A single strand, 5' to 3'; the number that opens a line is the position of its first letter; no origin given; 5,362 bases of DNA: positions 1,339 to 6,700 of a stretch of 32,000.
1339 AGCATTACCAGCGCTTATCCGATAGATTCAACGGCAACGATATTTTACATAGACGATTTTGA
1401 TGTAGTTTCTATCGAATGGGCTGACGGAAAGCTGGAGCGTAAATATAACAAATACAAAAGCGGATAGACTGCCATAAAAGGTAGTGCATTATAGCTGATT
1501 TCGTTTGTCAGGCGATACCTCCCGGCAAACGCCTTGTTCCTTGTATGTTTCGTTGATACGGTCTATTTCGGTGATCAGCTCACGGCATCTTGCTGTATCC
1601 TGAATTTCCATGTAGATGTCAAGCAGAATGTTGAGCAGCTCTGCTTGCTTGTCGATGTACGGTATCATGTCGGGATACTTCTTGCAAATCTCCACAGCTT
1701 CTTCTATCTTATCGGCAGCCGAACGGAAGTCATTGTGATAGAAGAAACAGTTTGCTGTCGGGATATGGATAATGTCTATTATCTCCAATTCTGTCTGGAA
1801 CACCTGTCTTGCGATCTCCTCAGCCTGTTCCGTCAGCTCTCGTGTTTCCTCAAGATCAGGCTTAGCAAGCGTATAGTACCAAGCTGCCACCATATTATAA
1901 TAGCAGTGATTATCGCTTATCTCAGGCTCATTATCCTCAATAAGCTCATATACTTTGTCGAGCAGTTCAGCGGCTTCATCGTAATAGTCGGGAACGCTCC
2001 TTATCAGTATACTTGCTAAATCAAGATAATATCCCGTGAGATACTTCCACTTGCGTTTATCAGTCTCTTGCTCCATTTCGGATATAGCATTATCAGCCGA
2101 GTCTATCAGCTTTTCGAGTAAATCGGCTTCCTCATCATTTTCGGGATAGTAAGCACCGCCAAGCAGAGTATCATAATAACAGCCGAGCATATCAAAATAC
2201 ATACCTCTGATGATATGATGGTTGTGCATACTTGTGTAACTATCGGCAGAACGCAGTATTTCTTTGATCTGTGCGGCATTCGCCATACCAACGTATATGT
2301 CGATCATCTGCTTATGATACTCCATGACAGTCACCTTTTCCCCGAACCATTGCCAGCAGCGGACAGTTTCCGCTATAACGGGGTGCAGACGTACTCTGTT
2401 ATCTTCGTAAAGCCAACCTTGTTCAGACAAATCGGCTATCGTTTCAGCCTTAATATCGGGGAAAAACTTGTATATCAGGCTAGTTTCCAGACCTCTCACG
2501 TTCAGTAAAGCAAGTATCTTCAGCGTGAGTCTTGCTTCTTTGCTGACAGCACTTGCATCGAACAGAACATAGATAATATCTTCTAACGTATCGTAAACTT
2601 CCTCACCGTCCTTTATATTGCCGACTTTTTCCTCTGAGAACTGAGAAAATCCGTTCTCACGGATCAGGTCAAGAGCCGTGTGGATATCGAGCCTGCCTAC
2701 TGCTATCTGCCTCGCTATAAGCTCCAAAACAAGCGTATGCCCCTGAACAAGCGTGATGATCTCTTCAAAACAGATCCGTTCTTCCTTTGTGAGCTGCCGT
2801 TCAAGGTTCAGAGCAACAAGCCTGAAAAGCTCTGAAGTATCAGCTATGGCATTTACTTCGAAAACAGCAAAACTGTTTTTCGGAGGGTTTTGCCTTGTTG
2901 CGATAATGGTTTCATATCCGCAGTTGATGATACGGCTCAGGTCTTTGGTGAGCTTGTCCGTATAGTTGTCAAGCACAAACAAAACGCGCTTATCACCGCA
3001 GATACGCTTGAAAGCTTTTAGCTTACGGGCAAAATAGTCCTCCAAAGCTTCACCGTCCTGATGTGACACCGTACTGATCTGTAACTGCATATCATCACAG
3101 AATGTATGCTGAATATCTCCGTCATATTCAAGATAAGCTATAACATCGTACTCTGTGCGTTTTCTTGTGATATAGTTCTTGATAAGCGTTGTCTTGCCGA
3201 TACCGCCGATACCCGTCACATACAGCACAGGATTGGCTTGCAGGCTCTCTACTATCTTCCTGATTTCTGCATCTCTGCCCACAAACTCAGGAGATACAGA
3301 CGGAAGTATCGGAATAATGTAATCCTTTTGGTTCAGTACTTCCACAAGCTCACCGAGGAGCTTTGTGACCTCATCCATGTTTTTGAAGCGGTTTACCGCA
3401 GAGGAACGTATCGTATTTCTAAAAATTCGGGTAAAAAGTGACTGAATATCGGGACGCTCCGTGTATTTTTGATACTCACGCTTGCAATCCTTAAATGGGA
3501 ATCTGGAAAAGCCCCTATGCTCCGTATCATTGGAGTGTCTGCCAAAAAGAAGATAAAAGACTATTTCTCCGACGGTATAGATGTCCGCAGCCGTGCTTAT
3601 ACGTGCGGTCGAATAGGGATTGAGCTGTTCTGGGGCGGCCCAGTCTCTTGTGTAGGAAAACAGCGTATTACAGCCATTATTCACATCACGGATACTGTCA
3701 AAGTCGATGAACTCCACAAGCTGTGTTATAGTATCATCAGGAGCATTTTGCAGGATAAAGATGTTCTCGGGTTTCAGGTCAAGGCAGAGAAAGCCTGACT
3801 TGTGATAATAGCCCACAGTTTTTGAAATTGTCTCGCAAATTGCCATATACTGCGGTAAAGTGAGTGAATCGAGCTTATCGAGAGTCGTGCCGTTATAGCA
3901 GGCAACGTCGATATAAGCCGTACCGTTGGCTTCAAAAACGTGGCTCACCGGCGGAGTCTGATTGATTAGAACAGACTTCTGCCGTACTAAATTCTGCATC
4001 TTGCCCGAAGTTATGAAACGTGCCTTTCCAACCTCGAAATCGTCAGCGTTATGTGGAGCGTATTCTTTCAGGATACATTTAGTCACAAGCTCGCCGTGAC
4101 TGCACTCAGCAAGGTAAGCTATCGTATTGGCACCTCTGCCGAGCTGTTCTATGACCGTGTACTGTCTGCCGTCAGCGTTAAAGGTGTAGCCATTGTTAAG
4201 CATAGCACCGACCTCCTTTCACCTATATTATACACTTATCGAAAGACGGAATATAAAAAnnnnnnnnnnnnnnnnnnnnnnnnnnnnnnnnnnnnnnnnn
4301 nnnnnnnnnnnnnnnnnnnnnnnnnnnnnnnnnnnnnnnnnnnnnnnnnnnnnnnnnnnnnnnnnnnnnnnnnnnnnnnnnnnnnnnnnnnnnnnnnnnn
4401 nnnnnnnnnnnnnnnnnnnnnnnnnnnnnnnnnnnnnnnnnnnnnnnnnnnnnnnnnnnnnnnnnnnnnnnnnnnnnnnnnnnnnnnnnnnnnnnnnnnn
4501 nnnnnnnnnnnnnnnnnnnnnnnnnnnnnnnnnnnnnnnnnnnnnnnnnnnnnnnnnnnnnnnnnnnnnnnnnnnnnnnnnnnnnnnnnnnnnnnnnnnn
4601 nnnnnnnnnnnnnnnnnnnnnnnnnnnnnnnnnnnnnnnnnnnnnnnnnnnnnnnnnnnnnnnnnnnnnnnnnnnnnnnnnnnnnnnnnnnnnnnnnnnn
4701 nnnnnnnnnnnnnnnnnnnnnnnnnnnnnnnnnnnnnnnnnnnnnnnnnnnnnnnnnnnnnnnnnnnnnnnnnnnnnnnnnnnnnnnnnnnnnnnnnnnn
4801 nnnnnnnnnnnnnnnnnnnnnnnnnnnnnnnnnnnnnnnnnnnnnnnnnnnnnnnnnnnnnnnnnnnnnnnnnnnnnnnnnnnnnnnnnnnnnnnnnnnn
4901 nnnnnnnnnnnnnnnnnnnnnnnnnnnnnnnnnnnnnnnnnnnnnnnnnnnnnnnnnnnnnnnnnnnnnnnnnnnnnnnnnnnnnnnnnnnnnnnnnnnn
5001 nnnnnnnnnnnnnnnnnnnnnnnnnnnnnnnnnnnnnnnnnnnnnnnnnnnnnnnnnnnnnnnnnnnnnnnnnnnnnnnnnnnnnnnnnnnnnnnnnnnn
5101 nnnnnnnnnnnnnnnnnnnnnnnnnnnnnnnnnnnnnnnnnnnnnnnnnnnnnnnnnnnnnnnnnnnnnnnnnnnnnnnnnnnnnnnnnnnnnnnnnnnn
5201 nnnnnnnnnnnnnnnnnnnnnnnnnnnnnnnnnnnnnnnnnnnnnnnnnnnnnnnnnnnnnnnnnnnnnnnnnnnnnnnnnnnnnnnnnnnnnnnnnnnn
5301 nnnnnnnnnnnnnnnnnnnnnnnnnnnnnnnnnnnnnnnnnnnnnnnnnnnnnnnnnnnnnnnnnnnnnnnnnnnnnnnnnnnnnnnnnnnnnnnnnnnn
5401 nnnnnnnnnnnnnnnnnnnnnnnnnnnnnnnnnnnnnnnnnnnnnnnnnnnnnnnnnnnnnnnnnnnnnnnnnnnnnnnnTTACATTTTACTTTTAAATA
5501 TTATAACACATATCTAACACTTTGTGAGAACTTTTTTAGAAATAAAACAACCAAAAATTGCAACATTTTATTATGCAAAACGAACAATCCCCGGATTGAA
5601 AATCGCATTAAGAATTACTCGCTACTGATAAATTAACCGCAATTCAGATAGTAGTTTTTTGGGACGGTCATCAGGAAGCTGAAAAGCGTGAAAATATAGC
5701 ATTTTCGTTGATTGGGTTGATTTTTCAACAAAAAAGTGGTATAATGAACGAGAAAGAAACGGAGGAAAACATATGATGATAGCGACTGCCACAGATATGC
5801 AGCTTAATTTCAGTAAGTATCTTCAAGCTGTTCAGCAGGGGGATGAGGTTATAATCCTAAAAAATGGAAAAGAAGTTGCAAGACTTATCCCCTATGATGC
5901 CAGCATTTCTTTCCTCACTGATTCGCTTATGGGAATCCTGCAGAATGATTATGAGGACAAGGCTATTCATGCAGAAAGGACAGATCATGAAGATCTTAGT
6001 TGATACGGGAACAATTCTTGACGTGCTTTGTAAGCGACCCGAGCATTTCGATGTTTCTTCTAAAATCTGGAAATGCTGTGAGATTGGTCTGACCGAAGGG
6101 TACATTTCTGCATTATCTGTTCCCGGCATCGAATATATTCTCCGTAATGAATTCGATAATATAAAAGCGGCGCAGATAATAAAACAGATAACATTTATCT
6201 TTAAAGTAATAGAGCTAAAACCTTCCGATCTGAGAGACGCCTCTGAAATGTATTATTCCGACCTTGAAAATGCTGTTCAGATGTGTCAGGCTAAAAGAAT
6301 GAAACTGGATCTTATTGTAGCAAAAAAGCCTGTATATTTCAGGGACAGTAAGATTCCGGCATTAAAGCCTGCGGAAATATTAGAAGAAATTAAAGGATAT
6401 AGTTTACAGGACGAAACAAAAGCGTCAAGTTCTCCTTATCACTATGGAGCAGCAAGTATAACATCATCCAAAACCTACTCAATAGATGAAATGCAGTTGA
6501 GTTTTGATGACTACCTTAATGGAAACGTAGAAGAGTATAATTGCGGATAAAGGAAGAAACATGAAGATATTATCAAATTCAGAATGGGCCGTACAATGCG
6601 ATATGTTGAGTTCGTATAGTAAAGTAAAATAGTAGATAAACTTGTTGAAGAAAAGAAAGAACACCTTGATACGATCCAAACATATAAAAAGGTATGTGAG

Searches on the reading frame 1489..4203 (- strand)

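Call 42: search_protein_families(library=pfam, proteins=[window:1489-4203:-], max_evalue=0.001)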
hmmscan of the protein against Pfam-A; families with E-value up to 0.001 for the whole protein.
window:1489-4203:- (904 aa): 8 families
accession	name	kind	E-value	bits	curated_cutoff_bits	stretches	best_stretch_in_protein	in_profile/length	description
PF00069.31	Pkinase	-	3.9e-17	62.9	31.7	1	15-226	1-198/263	Protein kinase domain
PF01637.24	ATPase_2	-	2.2e-07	31.4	33.2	1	307-426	1-113/225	ATPase domain predominantly from Archaea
PF25201.1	nSTAND6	-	3.2e-07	30.9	27.7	1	309-346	3-40/148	Novel STAND NTPase 6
PF00931.28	NB-ARC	-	6.5e-07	29.3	23.5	1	314-497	5-202/248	NB-ARC domain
PF07714.23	PK_Tyr_Ser-Thr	-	3.5e-05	23.7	23.1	1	17-216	3-195/258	Protein tyrosine and serine/threonine kinase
PF13401.12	AAA_22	-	6.3e-05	23.7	27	1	325-414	6-93/130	AAA domain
PF13191.12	AAA_16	-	9.6e-05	23.4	32.6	1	306-347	1-47/167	AAA ATPase domain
PF20703.3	nSTAND1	-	0.00089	19.4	27.1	0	306-342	15-51/379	Novel STAND NTPase 1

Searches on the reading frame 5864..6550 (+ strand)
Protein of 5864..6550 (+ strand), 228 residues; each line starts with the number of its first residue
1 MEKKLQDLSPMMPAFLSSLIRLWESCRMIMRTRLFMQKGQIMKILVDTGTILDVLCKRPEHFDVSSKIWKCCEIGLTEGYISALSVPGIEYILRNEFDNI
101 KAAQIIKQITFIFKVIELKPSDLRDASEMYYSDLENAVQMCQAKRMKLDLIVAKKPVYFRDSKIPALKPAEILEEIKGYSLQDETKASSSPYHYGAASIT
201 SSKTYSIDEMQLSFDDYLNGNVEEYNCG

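Call 42: search_protein_families(library=pfam, proteins=[window:5864-6550:+], max_evalue=0.001)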
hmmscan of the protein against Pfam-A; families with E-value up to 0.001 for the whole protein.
window:5864-6550:+ (228 aa): 1 family
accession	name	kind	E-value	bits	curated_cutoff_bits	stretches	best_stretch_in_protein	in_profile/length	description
PF13470.12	PIN_3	-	1.5e-09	39.1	27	1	43-152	1-110/115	PIN domain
